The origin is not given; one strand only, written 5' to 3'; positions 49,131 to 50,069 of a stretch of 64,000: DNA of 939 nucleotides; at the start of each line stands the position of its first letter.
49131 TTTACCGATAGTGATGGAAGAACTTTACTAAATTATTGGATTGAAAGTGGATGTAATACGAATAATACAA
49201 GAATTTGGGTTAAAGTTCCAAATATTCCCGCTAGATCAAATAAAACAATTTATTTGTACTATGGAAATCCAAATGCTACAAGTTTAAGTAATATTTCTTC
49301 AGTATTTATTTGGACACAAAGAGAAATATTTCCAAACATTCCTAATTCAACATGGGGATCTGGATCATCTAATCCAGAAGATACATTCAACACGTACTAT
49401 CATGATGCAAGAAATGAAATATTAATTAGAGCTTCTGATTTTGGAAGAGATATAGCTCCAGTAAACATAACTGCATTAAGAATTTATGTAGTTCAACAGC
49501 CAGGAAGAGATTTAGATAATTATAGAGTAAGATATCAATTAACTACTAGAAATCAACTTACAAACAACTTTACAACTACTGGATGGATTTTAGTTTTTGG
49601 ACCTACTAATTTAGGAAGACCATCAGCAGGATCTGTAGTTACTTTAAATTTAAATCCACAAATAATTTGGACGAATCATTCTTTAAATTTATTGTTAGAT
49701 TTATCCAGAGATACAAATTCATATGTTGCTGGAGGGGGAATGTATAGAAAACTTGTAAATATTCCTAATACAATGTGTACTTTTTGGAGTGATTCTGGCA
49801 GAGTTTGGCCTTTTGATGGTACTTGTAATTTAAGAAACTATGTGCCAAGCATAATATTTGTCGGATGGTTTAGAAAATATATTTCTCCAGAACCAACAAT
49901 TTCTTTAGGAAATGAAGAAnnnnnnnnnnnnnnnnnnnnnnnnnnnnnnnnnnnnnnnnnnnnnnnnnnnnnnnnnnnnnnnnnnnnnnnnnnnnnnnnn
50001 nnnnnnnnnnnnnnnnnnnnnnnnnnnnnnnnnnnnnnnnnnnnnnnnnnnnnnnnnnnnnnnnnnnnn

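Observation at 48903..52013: Giant secreted protein with a near-perfect 1.14 kb tandem intragenic duplication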

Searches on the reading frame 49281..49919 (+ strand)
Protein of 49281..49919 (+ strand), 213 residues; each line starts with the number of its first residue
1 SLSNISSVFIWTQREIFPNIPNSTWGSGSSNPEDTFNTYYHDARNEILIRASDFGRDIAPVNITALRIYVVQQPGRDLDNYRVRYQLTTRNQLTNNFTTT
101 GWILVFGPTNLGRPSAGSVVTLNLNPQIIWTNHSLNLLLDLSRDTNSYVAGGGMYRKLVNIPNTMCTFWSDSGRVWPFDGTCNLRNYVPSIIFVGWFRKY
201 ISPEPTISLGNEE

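Call 19: find_homologous_proteins(query=window:49281-49919:+)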
Query window:49281-49919:+ (213 aa): 1 proteins with E <= 0.001 among 86 candidates.
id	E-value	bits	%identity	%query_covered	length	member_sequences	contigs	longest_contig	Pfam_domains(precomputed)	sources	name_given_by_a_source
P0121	7.1e-54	201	45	99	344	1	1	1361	PF13385.14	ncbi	-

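Call 23: search_protein_representatives(protein=window:49281-49919:+)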
Query: 213 residues. Proteins with E-value up to 0.001 (for the whole library): 173; up to 1e-10: 65; up to 1e-30: 7. The best 150 are listed.
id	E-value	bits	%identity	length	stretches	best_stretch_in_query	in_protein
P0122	1.4e-72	260.4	38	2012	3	14-191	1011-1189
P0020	4.4e-55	203.2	53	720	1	3-212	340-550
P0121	2.2e-54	200.8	51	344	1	3-212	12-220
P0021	8.3e-51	189.2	51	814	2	7-212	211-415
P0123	8.8e-45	169.5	45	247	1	6-206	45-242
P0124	8.0e-42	159.8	46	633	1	3-208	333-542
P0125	2.2e-31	125.7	40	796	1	14-193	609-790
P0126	7.9e-30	120.6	39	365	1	13-213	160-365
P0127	4.4e-29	118.1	37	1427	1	4-212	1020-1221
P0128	1.6e-28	116.3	43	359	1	13-195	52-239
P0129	1.6e-28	116.3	40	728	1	24-207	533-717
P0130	1.5e-26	109.8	39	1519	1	15-191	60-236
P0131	2.2e-25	106.0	37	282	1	18-193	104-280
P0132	5.7e-25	104.7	39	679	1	13-192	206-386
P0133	4.4e-24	101.8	43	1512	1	34-192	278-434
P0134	1.0e-23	100.6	37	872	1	22-191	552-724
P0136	7.3e-23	97.8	32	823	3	12-181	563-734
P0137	9.0e-23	97.5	40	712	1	23-181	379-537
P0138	1.0e-22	97.3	43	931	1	23-191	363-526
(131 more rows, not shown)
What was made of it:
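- Tried and rejected: The exhaustive representative search was needed (call 23).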

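Call 24: search_protein_families(library=pfam, proteins=[P0124, P0125, P0129, P0132, P0134, P0136, P0137, P0138], max_evalue=0.01)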
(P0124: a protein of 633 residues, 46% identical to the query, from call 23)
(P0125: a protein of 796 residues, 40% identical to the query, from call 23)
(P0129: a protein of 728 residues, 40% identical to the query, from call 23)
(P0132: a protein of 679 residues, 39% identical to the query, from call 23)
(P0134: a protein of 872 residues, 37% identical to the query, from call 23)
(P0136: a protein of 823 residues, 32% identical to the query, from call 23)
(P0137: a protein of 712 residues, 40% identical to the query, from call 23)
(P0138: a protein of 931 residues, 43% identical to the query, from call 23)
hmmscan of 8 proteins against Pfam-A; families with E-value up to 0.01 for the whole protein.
P0124 (633 aa): 2 families
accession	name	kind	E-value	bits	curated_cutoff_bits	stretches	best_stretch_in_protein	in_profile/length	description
PF10102.14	DUF2341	-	3.8e-16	59.8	23.4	1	277-340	1-66/84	Domain of unknown function (DUF2341)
PF07963.17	N_methyl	-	1.4e-05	24.9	21.2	1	21-40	7-26/27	Prokaryotic N-terminal methylation motif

P0125 (796 aa): 0 families

P0129 (728 aa): 10 families
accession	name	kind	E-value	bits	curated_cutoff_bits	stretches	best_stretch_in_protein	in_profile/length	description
PF10102.14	DUF2341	-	6e-21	75.1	23.4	1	449-515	1-66/84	Domain of unknown function (DUF2341)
PF19077.6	Big_13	-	1.5e-09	38.7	27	0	145-180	66-101/102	Bacterial Ig-like domain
PF07495.19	Y_Y_Y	-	3.9e-08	33.5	26.6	0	29-67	23-61/65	Y_Y_Y domain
PF24421.1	Ig_J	-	3.8e-07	30.6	29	0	37-64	69-96/104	Tip attachment protein J, Ig-like domain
PF18981.6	InlK_D3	-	3.6e-06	27.4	25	0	152-179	48-75/75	Internalin K domain (D3/D4)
PF18962.6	Por_Secre_tail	-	1.4e-05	25.7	27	0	234-271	24-64/75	Secretion system C-terminal sorting domain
PF13750.12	Big_3_3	-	0.00011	22.4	27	0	255-394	7-144/157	Bacterial Ig-like domain (group 3)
PF00801.26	PKD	-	0.00016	22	23.5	0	20-64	36-77/80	PKD domain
PF13620.12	CarboxypepD_reg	-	0.0025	18.6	32.3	0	31-53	35-57/82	Carboxypeptidase regulatory-like domain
PF14524.12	Wzt_C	-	0.0032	17.9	30.4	0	360-386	86-111/143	Wzt C-terminal domain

P0132 (679 aa): 0 families

P0134 (872 aa): 0 families

P0136 (823 aa): 1 family
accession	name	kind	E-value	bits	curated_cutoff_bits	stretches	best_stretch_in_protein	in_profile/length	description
PF00404.24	Dockerin_1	-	7e-05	23.4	22.9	1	764-815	2-55/57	Dockerin type I domain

P0137 (712 aa): 0 families

P0138 (931 aa): 2 families
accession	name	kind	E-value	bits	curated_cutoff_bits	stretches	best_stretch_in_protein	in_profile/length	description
PF17996.7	CE2_N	-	0.0079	16.7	27.9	0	231-291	20-79/108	Carbohydrate esterase 2 N-terminal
PF16974.11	NAR2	-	0.0082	16.2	26.6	0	805-827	92-117/142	High-affinity nitrate transporter accessory, Ig-like domain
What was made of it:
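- Bacterial P0124 has an N_methyl pilin motif followed by DUF2341 and X (call 24).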

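Call 29: find_homologous_proteins(query=A1)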
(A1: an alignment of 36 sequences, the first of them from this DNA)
Query A1 (36 sequences) (213 aa, profile of the alignment): 9 proteins with E <= 0.001 among 3282 candidates.
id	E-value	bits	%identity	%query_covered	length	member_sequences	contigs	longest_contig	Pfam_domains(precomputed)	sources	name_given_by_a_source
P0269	2.9e-74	267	38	78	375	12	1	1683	-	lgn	-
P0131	2.2e-73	264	37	84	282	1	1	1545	-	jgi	jgi:hypothetical protein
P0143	3.5e-71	257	39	75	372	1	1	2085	-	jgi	jgi:hypothetical protein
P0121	4.5e-70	253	45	99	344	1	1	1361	PF13385.14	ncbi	-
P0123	1.6e-68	248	44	93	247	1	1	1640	PF10102.15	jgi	jgi:hypothetical protein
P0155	3.4e-65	237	33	84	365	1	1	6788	-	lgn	-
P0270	1.9e-64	235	33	85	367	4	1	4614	-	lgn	-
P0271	4.2e-63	230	35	87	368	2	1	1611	-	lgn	-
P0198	2.8e-48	182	28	71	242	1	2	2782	-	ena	-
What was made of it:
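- Tried and rejected: Word-indexed homologue searches with X alone, or with an X profile, returned only 1 and 9 proteins (calls 19, 29).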

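Call 34: predict_structure(alignment_id=A1)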
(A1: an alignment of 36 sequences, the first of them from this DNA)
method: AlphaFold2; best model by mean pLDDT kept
length: 213 residues; sequences in the alignment: 36
mean_pLDDT: 92.7   pTM: 0.89
mean pLDDT of the five models: 92.7, 92.5, 92.2, 92.3, 92.1
residues with pLDDT >= 90: 181; 70-90: 18; 50-70: 7; < 50: 7
segments of 3 or more residues with pLDDT < 50: 1-3, 211-213
pLDDT, mean of each block of 10 residues (from residue 1): 68 97 95 97 98 94 98 98 98 97 98 98 98 94 95 97 97 90 98 95 64 39
secondary structure, 60 per line:
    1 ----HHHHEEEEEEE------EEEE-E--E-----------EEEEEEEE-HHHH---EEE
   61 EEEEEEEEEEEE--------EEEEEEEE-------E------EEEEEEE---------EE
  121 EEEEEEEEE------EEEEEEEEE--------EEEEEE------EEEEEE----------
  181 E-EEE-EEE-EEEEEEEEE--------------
elements in order: H5-8 E9-15 E22-25 E42-49 H51-54 E58-72 E81-88 E103-109 E119-129 E136-144 E153-158 E165-170 E183-185 E187-189 E191-199

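Call 37: fold_search(model_id=the predicted structure, library=pdb)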
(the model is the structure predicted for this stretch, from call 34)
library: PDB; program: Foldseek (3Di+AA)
matches with E <= 10: 1303; with E <= 0.001: 1
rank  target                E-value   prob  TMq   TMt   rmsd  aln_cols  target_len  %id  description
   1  9eui_Q                9.4e-04  1.00  0.46  0.14   6.8       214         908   10  Cryo-EM structure of Staphylococcus aureus bacteriophage phi812 baseplate in the post-contraction state - complete (released 2025-04-09)
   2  9d93_Pa               1.5e-03  1.00  0.49  0.20   4.8       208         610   11  Mycobacteriophage Bxb1 tail tip - Composite map and model (released 2024-09-25)
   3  7l2z_E                5.2e-03  0.82  0.29  0.13   8.4       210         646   10  Bacterial cellulose synthase BcsB hexamer (released 2021-03-24)
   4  7vrp_A                5.2e-03  0.72  0.26  0.16  18.8       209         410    9  Structure of infectious bursal disease virus Gx strain (released 2022-03-30)
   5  7vrn_A                5.5e-03  0.66  0.26  0.15  20.2       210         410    9  Structure of infectious bursal disease virus Gt strain (released 2022-03-30)
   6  7vrp_J                6.2e-03  0.66  0.25  0.14  20.2       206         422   10  Structure of infectious bursal disease virus Gx strain (released 2022-03-30)
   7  7vrn_L                6.5e-03  0.41  0.22  0.13  20.5       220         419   11  Structure of infectious bursal disease virus Gt strain (released 2022-03-30)
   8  3hwj_A                6.9e-03  0.91  0.33  0.43   8.2       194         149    9  Crystal structure of the second PHR domain of Mouse Myc-binding protein 2 (MYCBP-2) (released 2009-07-21)
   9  3hwj_B                7.7e-03  0.90  0.32  0.41   8.2       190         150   10  Crystal structure of the second PHR domain of Mouse Myc-binding protein 2 (MYCBP-2) (released 2009-07-21)
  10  2cwm_A                7.7e-03  0.57  0.29  0.26  12.3       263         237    9  Native Crystal Structure of NO releasing inductive lectin from seeds of the Canavalia maritima (ConM) (released 2006-01-17)
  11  4k1y_A                7.7e-03  0.51  0.27  0.25  13.8       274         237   10  Crystal structure of Canavalia boliviana lectin in complex with Man1-3Man-OMe (released 2014-04-09)
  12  7vrn_B                8.1e-03  0.41  0.23  0.13  20.6       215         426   11  Structure of infectious bursal disease virus Gt strain (released 2022-03-30)
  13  2cyf_C                8.6e-03  0.54  0.27  0.25  11.8       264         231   11  The Crystal Structure of Canavalia Maritima Lectin (ConM) in Complex with Trehalose and Maltose (released 2006-06-13)
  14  3gbw                  9.6e-03  0.93  0.37  0.45   8.2       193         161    8  Crystal structure of the first PHR domain of the Mouse Myc-binding protein 2 (MYCBP-2) (released 2009-03-24)
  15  2p37_A                9.6e-03  0.51  0.26  0.25  12.6       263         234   11  Crystal structure of a lectin from Canavalia maritima seeds (CML) in complex with man1-3man-OMe (released 2007-11-06)
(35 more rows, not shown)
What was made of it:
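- On Concanavalin A-like lectin / LamG beta-sandwich (for the near-identical core, X): Foldseek matches to ConA have TM 0.26-0.29 and E about 8e-3 (call 37).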

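Call 69: find_related_loci(query=window:49281-49919:+, collection=genome_contigs, flank=6000)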
Query window:49281-49919:+ (213 aa) in genome_contigs; peptide patterns used: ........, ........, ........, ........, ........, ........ (x = any residue, [..] = any of these).
25 stretches matched a pattern; 3 encode a relative of the query (tblastn E <= 1e-3); 3 distinct loci.
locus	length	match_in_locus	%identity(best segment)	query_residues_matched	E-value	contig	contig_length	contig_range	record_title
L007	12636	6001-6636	85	1-213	3e-124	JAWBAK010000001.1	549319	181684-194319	MAG: Candidatus Aenigmatarchaeota archaeon isolate ZZQ_201901_bins_25 ZZQ_201901_bins_25_scaffold_1, whole genome shotgu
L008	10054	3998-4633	83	1-213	4e-114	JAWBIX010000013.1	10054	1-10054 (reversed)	MAG: Nanopusillaceae archaeon isolate GMQS_201709_bins_18 GMQS_201709_bins_18_scaffold_13, whole genome shotgun sequence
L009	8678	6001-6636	81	1-213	3e-110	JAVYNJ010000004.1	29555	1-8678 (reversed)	MAG: Nanopusillaceae archaeon isolate DRC_201705_bins_67 DRC_201705_bins_67_scaffold_4, whole genome shotgun sequence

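Call 74: search_protein_families(library=pfam, proteins=[L008:3260-4642:+, L008:2805-3260:+, L008:1997-2581:+, L008:633-1940:-, L008:4744-6348:-, L008:6394-8055:-, L008:8076-9419:+], max_evalue=0.001)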
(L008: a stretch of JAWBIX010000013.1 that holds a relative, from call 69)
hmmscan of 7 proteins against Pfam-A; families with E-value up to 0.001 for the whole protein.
L008:3260-4642:+ (461 aa): 1 family
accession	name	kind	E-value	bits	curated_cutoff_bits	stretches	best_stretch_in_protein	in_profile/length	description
PF10102.14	DUF2341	-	1.2e-19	70.9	23.4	1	192-256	1-66/84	Domain of unknown function (DUF2341)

L008:2805-3260:+ (152 aa): 1 family
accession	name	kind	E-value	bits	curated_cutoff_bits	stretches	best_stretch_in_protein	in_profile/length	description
PF01917.21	Arch_flagellin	-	9.5e-05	23.2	29.5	1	6-133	3-153/162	Archaebacterial flagellin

L008:1997-2581:+ (195 aa): 1 family
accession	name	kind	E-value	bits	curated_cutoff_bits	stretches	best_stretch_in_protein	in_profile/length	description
PF01467.32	CTP_transf_like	-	4.8e-07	30.5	21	1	5-147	1-132/133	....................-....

L008:633-1940:- (436 aa): 1 family
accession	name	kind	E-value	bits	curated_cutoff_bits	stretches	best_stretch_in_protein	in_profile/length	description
PF01935.23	DUF87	-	2.7e-13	51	23.2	1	39-244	13-204/220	Helicase HerA, central domain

L008:4744-6348:- (535 aa): 3 families
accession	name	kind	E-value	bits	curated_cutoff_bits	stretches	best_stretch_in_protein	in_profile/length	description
PF00343.26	Phosphorylase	-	1.9e-14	53.3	27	1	257-489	363-618/713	Carbohydrate phosphorylase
PF00534.26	Glycos_transf_1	-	1.4e-05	25.1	26.4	1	327-470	10-143/172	Glycosyl transferases group 1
PF08323.17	Glyco_transf_5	-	1.6e-05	25.2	22.7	1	5-258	2-233/239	Starch synthase catalytic domain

L008:6394-8055:- (554 aa): 2 families
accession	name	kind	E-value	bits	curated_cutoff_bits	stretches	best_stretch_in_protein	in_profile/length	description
PF03129.25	HGTP_anticodon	-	3e-21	75.8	21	1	450-541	1-94/94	Anticodon binding domain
PF00587.30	tRNA-synt_2b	-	1.4e-10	42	29.3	1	181-262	8-88/179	tRNA synthetase class II core domain (G, H, P, S and T)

L008:8076-9419:+ (448 aa): 4 families
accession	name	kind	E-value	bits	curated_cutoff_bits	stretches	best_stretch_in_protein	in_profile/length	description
PF22505.1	RNase_J_b_CASP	-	6e-20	71.8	27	1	242-366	3-121/126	Ribonuclease J, beta-CASP domain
PF00753.33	Lactamase_B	-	7.9e-13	49.2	22.7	1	27-184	11-154/196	Metallo-beta-lactamase superfamily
PF12706.13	Lactamase_B_2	-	4.5e-11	43.1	27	1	79-181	29-144/200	Beta-lactamase superfamily domain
PF07521.17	RMMBL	-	7.4e-08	32.7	21.6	1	381-419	8-47/63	Zn-dependent metallo-hydrolase RNA specificity domain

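Call 81: fold_search(model_id=the predicted structure, library=viral)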
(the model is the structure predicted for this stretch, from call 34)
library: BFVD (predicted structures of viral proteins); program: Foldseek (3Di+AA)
matches with E <= 10: 1594; with E <= 0.001: 8
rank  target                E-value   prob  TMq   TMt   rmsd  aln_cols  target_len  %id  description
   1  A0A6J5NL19            5.2e-07  1.00  0.58  0.29   6.4       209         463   18  Uncharacterized protein [uncultured Caudovirales phage]
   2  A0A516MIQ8            8.1e-07  1.00  0.40  0.22   9.2       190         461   17  (no name in the UniProt tables at hand)
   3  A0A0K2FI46            2.9e-04  1.00  0.36  0.14   8.8       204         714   12  Uncharacterized protein [Achromobacter phage phiAxp-3]
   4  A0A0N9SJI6            6.6e-04  1.00  0.44  0.18   6.7       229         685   10  Tail fiber protein [Pseudomonas phage POR1]
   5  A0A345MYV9            7.0e-04  1.00  0.45  0.42   6.4       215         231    7  (no name in the UniProt tables at hand)
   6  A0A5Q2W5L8            7.8e-04  1.00  0.45  0.16   6.4       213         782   10  (no name in the UniProt tables at hand)
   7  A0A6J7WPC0            8.2e-04  1.00  0.46  0.13   5.6       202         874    8  Uncharacterized protein [uncultured Caudovirales phage]
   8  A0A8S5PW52            9.2e-04  1.00  0.40  0.27   6.8       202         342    4  Uncharacterized protein (Fragment) [Siphoviridae sp. ctrAf3]
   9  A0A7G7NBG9            1.2e-03  0.94  0.32  0.16   9.7       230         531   15  (no name in the UniProt tables at hand)
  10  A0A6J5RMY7            1.3e-03  1.00  0.46  0.18   5.7       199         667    6  Collagen triple helix repeat [uncultured Caudovirales phage]
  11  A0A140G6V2            1.6e-03  1.00  0.44  0.10   6.9       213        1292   11  SGNH hydrolase-type esterase domain-containing protein [Arthrobacter phage Mudcat]
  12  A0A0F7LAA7            1.7e-03  1.00  0.45  0.28   6.8       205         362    9  Uncharacterized protein [uncultured marine virus]
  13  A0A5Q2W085            1.7e-03  0.97  0.38  0.12  14.1       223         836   12  (no name in the UniProt tables at hand)
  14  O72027                1.7e-03  0.82  0.28  0.14  17.7       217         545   12  Structural polyprotein (Fragment) [Avian infectious bursal disease virus]
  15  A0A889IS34            1.8e-03  1.00  0.47  0.32   5.1       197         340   11  (no name in the UniProt tables at hand)
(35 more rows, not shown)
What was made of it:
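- Closest known: Mosaic receptor-binding ends of phage tail fibres. Same: The nearest folds to X are tail-fibre and minor-tail proteins (call 81).
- The best structural matches of X are phage tail-fibre, minor-tail and baseplate proteins, TM 0.45-0.58 (calls 37, 81). The structural neighbours are phage receptor-binding proteins (calls 37, 81).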

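Call 87: search_protein_families(library=phrogs, proteins=[window:49281-49919:+], max_evalue=0.1)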
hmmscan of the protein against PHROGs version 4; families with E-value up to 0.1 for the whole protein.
window:49281-49919:+ (213 aa): 0 families

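Call 88: search_solved_structures(query=A1, max_evalue=1, show_alignments=1)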
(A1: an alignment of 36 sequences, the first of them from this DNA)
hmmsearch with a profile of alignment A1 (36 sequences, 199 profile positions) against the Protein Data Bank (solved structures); distinct sequences matched with E-value up to 1: 3.
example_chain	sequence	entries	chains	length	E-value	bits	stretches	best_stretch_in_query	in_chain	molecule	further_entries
3sc2_B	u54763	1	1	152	0.52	12.7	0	9-52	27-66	SERINE CARBOXYPEPTIDASE II (CPDW-II)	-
1whs_B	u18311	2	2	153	0.53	12.7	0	9-52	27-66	SERINE CARBOXYPEPTIDASE II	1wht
1bcr_B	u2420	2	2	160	0.62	12.5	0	9-52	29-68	SERINE CARBOXYPEPTIDASE II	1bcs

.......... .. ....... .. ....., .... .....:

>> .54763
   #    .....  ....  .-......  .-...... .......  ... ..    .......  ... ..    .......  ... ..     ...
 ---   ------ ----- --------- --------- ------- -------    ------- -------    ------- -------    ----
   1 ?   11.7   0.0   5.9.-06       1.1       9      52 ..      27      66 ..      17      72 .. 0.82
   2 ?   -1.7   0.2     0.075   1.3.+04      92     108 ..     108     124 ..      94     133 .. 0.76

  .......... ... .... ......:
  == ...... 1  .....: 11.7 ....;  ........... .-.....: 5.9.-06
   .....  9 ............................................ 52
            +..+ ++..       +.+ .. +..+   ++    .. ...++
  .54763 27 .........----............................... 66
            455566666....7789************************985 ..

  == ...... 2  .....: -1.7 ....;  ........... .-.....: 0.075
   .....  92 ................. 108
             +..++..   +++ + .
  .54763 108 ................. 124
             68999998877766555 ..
